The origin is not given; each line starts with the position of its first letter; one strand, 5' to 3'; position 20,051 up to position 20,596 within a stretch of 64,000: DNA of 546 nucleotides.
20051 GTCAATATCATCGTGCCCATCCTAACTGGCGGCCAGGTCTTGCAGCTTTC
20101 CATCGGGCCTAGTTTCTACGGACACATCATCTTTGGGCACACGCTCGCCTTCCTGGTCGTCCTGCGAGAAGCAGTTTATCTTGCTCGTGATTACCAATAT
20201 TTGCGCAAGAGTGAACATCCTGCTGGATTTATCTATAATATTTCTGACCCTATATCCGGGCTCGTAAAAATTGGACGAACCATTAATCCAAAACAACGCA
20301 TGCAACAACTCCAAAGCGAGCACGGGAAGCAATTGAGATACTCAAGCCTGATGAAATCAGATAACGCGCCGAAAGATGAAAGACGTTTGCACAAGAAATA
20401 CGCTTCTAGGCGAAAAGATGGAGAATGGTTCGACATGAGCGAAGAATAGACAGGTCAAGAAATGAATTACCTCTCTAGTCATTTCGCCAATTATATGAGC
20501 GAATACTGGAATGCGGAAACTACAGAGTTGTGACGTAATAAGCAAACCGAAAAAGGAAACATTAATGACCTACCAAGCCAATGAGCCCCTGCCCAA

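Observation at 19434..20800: AT-richer 1.13-kb cassette with a T5orf172 gene sits inside a 236-bp direct duplication of the 5' end of a Zn-ADH gene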

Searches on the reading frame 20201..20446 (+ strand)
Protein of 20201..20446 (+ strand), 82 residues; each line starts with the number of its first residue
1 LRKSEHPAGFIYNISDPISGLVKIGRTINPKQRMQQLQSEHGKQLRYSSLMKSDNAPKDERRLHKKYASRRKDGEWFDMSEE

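Call 60: search_solved_structures(query=window:20201-20446:+, max_evalue=10, show_alignments=2)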
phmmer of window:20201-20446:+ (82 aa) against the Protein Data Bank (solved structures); distinct sequences matched with E-value up to 10: 0.
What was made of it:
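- On T5orf172 / MUG113 (GIY-YIG clan): There is no PDB sequence hit (call 60).
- Tried and rejected: C-domain against PDB by sequence: nothing (call 60).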

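Call 65: predict_structure(alignment_id=A4)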
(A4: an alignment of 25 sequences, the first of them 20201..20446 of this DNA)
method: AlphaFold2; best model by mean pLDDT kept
length: 82 residues; sequences in the alignment: 25
mean_pLDDT: 86.0   pTM: 0.69
mean pLDDT of the five models: 86.0, 85.1, 83.9, 74.9, 73.3
residues with pLDDT >= 90: 50; 70-90: 23; 50-70: 5; < 50: 4
segments of 3 or more residues with pLDDT < 50: 1-3
pLDDT, mean of each block of 10 residues (from residue 1): 62 91 92 94 92 90 91 85 52
secondary structure, 60 per line:
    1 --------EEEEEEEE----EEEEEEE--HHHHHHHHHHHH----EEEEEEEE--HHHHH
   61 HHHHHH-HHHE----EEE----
elements in order: E9-16 E21-27 H30-41 E46-53 H56-66 E76-78
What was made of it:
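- On T5orf172 / MUG113 (GIY-YIG clan): The AF2 C-domain model has pLDDT 86 and topology b-b-a-b-a-b (call 65).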

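Call 68: fold_search(model_id=the predicted structure, library=pdb)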
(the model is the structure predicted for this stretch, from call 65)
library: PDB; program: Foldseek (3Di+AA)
matches with E <= 10: 143; with E <= 0.001: 0
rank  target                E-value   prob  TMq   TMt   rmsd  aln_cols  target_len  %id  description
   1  7qoh_h                4.9e-01  0.54  0.37  0.40   3.2        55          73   13  Unique vertex of the phicrAss001 virion with C5 symmetry imposed (released 2023-03-29)
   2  6no3_A                1.0e+00  0.08  0.24  0.12   9.5        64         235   19  ADP bound to V113bL mutant ATP-grasp fold of Blastocystis hominis succinyl-CoA synthetase (released 2019-07-17)
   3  7qoh_g                1.2e+00  0.33  0.36  0.36   3.1        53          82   13  Unique vertex of the phicrAss001 virion with C5 symmetry imposed (released 2023-03-29)
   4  1ln0_A                1.6e+00  0.44  0.49  0.45   4.4        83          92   17  Structure of the Catalytic Domain of Homing Endonuclease I-TevI (released 2002-10-30)
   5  1yd6_C                1.8e+00  0.30  0.47  0.42   5.1        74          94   16  Crystal structure of the GIY-YIG N-terminal endonuclease domain of UvrC from Bacillus caldotenax (released 2005-03-01)
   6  1ln0_B                1.9e+00  0.30  0.46  0.42   4.7        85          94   18  Structure of the Catalytic Domain of Homing Endonuclease I-TevI (released 2002-10-30)
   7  9erv_A                1.9e+00  0.08  0.26  0.09   8.3        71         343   17  Structure of Salmonella CapRel bound to Bas11 Gp54 (released 2024-11-06)
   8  6no0_A                2.1e+00  0.06  0.26  0.12   9.7        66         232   15  ADP bound to ATP-grasp fold of Blastocystis hominis succinyl-CoA synthetase (released 2019-07-17)
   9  7l6s                  2.1e+00  0.03  0.18  0.05  13.6        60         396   10  Crystal structure of the ATPase and transducer domains of DNA topoisomerase II from Balamuthia mandrillaris CDC:V039: ba (released 2021-01-13)
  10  6btd                  2.4e+00  0.04  0.22  0.13  10.9        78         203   14  Crystal structure of deoxyribose-phosphate aldolase from Bacillus Thuringiensis involved in dispatching the ubiquitous r (released 2018-07-04)
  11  6mel_B                2.6e+00  0.08  0.25  0.07   9.1        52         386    8  Succinyl-CoA synthase from Campylobacter jejuni (released 2018-09-19)
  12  6nhz                  2.6e+00  0.05  0.24  0.10  11.0        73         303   12  mycobacterial DNA ligase D complexed with ATP and Mg (released 2019-02-13)
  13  6btg                  2.6e+00  0.04  0.22  0.13  10.9        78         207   14  Crystal structure of deoxyribose-phosphate aldolase bound with DHAP from Bacillus Thuringiensis (released 2018-07-04)
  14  7ala_F                2.6e+00  0.02  0.19  0.18  10.7        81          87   14  human GCH-GFRP inhibitory complex (released 2021-10-13)
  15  6no0_B                2.9e+00  0.04  0.26  0.12   9.6        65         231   11  ADP bound to ATP-grasp fold of Blastocystis hominis succinyl-CoA synthetase (released 2019-07-17)
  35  7cq3_A                5.0e+00  0.13  0.38  0.12   8.5        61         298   15  Crystal structure of Slx1-Slx4 (released 2021-06-16)
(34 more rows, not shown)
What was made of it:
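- On T5orf172 / MUG113 (GIY-YIG clan): Foldseek lists I-TevI 1ln0 (TM 0.49), UvrC 1yd6 (0.47) and Slx1 7cq3, but all at E > 1 (call 68).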

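Call 75: search_protein_representatives(protein=window:20201-20446:+)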
Query: 82 residues. Proteins with E-value up to 0.001 (for the whole library): 3721; up to 1e-10: 13; up to 1e-30: 1. The best 150 are listed.
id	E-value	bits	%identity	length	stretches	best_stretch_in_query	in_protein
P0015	7.6e-32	125.0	73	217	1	3-79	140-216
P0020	3.8e-29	116.4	65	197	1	2-82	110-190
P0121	3.6e-16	75.2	35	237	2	6-81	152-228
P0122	4.0e-15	71.8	51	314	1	2-80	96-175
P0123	1.1e-14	70.5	46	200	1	4-81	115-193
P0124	6.1e-14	68.1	48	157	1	3-82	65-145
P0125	2.7e-13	66.0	49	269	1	3-80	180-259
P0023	4.1e-13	65.4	49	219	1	4-79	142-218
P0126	5.8e-13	65.0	40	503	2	3-79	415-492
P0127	4.1e-12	62.2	46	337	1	3-81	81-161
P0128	1.0e-11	61.0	36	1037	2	6-80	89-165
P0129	5.6e-11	58.7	46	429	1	3-81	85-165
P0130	8.0e-11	58.2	43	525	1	3-81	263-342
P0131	1.5e-10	57.2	43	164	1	5-81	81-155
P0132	1.7e-10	57.1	43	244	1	2-81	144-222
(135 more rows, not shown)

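Call 79: search_dna_similar(query=window:20201-20446:+, collection=phages, mode=protein, max_rows=12, max_evalue=0.001)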
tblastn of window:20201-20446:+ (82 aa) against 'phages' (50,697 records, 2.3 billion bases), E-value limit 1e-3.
Records with a match: 24; places in all: 24; records where one place covers at least 80% of the query: 20.
Best place of each record, by identity: <60% 24.
By first word of the organism name: Ralstonia 9; Escherichia 3; Vibrio 3; Acinetobacter 2; Aphanizomenon 1; Rhizobium 1; Phage 1; Leeuwenhoekiella 1; Halorubrum 1; uncultured 1; and 1 more.
By host as written in the record: - 3; Escherichia coli 3; Ralstonia pseudosolanacearum I-15 (MT014) 3; Ralstonia pseudosolanacearum 2; Ralstonia solanacearum 2; Ralstonia pseudosolanacearum I-31 (MT035) 2; Aphanizomenon flos-aquae 1; Sinorhizobium americanum X2_25 1; and 7 more.
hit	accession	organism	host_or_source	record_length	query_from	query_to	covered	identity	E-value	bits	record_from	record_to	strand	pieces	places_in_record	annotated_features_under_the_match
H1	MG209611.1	Aphanizomenon phage vB_AphaS-CL131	Aphanizomenon flos-aquae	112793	1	82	100%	38.6%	2e-9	57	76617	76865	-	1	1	hypothetical protein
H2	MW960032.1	Rhizobium phage RHph_X2_25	Sinorhizobium americanum X2_25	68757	2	79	95%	35.0%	1e-5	47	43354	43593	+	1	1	hypothetical protein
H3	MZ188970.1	Phage CBW1004C-Prop1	-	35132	2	77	93%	35.9%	7e-5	44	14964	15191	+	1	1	GIY-YIG nuclease family protein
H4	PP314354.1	Leeuwenhoekiella phage vB_LaeS_Arctus_1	Leeuwenhoekiella aequorea Arc30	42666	12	82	87%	38.0%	1e-5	47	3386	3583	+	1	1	hypothetical protein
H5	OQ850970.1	Halorubrum tailed virus BLv36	Halorubrum sp. BL36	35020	7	79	89%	34.2%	4e-5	45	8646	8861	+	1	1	hypothetical protein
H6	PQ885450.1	Acinetobacter phage phi1_092006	Acinetobacter baumannii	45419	22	81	73%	41.7%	5e-4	42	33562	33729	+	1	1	DnaD-like helicase loader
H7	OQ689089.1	Acinetobacter phage P1068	medical sewage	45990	22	81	73%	41.7%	5e-4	42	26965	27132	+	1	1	hypothetical protein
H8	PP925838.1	Escherichia phage Chlobot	Escherichia coli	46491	11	82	88%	34.7%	3e-6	48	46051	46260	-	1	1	hypothetical protein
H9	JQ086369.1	Escherichia phage HK106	Escherichia coli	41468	11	82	88%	34.7%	3e-6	48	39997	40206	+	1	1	hypothetical protein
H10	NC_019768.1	Escherichia phage HK106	Escherichia coli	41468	11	82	88%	34.7%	3e-6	48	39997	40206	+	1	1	GIY-YIG nuclease family protein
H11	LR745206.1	uncultured phage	metagenomic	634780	6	81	93%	32.1%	6e-4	42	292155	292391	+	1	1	record has no annotation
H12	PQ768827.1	Vibrio phage Hades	Vibrio campbellii BB120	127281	7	80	90%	32.9%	1e-4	44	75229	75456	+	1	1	hypothetical protein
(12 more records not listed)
